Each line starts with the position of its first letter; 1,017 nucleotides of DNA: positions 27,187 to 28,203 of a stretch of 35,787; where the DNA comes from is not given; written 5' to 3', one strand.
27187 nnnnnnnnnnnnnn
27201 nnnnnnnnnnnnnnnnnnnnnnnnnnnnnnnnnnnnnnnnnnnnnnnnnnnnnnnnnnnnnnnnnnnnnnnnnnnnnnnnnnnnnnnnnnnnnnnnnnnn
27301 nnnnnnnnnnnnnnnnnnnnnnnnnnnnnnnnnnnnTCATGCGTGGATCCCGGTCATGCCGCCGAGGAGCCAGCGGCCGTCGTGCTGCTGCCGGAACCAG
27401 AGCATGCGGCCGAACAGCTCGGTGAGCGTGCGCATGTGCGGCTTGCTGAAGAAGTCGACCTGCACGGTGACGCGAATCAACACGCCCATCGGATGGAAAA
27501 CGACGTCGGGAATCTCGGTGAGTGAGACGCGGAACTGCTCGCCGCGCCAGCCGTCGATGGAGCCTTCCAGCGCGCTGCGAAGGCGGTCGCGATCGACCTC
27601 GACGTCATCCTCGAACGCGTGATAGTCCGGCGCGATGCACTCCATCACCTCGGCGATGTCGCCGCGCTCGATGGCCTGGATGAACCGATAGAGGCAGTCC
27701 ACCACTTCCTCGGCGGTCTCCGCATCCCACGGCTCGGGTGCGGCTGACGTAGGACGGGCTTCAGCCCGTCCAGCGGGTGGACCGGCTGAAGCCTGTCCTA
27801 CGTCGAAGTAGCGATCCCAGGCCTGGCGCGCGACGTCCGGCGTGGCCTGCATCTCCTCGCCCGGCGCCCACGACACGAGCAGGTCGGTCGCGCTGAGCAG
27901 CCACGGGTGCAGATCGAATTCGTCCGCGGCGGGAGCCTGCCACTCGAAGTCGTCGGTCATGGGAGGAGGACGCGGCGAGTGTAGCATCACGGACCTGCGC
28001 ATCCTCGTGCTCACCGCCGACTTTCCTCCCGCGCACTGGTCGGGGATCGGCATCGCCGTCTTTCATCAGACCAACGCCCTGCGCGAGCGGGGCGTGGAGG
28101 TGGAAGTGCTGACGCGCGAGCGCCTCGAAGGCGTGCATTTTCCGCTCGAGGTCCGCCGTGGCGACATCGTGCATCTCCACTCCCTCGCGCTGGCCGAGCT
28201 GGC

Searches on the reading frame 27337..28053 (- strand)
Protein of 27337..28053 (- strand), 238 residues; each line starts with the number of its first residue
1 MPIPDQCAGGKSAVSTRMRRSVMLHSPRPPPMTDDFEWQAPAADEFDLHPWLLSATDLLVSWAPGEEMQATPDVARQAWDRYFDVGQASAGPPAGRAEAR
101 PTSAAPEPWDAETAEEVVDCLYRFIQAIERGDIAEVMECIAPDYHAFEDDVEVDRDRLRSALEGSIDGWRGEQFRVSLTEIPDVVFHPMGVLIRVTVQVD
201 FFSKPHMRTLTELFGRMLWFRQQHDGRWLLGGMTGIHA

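Call 44: search_protein_families(library=pfam, proteins=[window:27337-28053:-], max_evalue=0.01)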
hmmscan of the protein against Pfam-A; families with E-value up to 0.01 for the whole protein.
window:27337-28053:- (238 aa): 3 families
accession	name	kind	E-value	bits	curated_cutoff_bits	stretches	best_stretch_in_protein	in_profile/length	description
PF12680.13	SnoaL_2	-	0.0012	19.8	27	1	123-203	3-77/102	SnoaL-like domain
PF13474.12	SnoaL_3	-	0.0015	19.3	22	1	118-180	2-67/121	SnoaL-like domain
PF14534.12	DUF4440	-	0.0029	18.4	25.2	1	121-230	5-107/107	Domain of unknown function (DUF4440)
